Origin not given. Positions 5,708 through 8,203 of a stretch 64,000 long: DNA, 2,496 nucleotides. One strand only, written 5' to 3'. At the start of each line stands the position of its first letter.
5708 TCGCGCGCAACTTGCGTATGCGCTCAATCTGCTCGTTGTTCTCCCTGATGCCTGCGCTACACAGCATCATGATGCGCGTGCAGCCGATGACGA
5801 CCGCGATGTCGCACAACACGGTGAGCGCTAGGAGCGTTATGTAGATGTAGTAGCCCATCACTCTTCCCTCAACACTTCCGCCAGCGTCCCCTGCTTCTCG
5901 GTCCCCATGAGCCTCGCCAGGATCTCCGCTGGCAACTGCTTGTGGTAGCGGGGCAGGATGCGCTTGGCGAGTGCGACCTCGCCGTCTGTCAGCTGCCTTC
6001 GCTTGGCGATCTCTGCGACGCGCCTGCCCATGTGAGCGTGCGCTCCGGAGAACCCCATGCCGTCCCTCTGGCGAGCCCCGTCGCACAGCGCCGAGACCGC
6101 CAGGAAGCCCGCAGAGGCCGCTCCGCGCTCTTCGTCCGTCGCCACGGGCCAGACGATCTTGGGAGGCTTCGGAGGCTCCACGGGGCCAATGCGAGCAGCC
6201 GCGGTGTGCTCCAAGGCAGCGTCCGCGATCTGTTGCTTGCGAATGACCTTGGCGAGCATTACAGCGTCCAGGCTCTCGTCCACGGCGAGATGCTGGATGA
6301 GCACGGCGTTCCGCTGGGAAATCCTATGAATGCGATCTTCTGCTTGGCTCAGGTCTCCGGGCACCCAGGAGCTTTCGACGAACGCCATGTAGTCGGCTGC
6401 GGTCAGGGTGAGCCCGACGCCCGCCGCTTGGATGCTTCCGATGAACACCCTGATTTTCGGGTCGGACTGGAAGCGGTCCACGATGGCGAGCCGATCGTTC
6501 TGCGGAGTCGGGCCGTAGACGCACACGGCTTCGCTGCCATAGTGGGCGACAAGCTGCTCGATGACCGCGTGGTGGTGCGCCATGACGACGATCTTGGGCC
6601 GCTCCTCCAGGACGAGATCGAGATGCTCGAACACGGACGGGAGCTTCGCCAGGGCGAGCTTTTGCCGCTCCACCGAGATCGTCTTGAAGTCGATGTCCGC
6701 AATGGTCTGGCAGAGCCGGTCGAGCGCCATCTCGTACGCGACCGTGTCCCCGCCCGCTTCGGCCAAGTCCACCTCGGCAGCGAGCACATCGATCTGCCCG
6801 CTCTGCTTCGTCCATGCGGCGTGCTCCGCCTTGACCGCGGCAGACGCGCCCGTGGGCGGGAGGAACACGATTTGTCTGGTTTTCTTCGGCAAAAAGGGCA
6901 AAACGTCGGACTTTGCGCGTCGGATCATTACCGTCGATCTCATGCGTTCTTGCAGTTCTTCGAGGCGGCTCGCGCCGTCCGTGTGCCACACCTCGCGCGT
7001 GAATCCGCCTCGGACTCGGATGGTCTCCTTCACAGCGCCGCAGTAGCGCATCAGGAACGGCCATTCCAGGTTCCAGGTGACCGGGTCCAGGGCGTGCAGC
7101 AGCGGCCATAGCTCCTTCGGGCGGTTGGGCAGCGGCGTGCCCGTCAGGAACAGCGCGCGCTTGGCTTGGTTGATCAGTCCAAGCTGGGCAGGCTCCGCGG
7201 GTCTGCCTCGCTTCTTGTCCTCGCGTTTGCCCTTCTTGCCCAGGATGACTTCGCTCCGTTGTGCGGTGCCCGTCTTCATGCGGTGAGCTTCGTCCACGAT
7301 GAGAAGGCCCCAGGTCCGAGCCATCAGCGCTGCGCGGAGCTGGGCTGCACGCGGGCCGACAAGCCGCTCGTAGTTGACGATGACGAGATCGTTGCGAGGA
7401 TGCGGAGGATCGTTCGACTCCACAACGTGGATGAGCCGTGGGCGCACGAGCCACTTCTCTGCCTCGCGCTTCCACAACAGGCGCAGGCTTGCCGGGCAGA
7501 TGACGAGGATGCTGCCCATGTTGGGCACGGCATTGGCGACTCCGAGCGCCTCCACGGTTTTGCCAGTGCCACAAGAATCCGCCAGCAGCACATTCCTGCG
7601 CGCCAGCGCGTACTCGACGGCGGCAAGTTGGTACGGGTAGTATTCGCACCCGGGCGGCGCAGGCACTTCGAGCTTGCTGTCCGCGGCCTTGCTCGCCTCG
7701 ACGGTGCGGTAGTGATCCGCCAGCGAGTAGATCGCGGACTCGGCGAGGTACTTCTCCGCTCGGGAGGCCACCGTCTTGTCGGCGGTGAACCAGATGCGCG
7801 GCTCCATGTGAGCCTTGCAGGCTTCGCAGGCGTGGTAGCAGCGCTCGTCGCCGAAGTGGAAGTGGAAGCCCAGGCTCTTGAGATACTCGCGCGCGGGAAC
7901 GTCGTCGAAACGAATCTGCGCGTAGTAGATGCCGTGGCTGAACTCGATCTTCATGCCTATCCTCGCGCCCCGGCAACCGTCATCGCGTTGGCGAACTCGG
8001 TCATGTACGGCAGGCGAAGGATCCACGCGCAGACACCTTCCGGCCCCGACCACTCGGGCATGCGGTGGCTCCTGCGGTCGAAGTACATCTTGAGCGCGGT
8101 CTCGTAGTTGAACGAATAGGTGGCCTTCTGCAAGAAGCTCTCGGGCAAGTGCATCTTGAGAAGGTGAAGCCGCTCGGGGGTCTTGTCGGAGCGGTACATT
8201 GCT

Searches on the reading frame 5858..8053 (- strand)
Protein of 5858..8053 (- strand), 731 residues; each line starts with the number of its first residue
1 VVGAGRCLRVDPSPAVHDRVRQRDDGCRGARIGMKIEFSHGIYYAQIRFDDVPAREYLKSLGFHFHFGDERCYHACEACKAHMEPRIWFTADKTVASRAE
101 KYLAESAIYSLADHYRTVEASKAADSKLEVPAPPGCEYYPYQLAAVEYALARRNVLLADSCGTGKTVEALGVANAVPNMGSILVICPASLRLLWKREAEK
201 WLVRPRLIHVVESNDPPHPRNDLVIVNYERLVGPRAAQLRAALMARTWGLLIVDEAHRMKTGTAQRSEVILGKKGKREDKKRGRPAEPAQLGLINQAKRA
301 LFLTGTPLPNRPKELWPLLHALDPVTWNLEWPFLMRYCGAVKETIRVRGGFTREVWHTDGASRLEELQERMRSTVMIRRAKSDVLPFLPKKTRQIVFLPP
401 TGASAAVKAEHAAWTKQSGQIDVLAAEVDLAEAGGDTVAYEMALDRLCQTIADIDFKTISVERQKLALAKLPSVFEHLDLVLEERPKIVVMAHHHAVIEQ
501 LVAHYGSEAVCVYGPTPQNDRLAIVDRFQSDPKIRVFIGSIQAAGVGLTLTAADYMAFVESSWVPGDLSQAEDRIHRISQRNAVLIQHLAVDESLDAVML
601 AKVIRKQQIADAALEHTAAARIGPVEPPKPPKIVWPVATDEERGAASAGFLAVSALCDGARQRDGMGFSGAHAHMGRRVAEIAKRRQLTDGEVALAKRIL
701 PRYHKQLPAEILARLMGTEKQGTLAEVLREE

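Call 51: search_protein_families(library=pfam, proteins=[window:5858-8053:-], max_evalue=0.001)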
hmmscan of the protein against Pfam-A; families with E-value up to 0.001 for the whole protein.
window:5858-8053:- (731 aa): 4 families
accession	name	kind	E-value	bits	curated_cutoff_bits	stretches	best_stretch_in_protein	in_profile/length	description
PF00176.29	SNF2-rel_dom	-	4.8e-25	88.7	24.9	2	141-270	1-148/290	SNF2-related domain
PF00271.37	Helicase_C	-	2.7e-12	47.4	23.5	1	482-578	12-109/110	Helicase conserved C-terminal domain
PF04851.21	ResIII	-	7.9e-08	32.8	22.5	1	137-263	3-141/164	Type III restriction enzyme, res subunit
PF00270.35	DEAD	-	1.3e-06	28.7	26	1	139-264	1-133/167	DEAD/DEAH box helicase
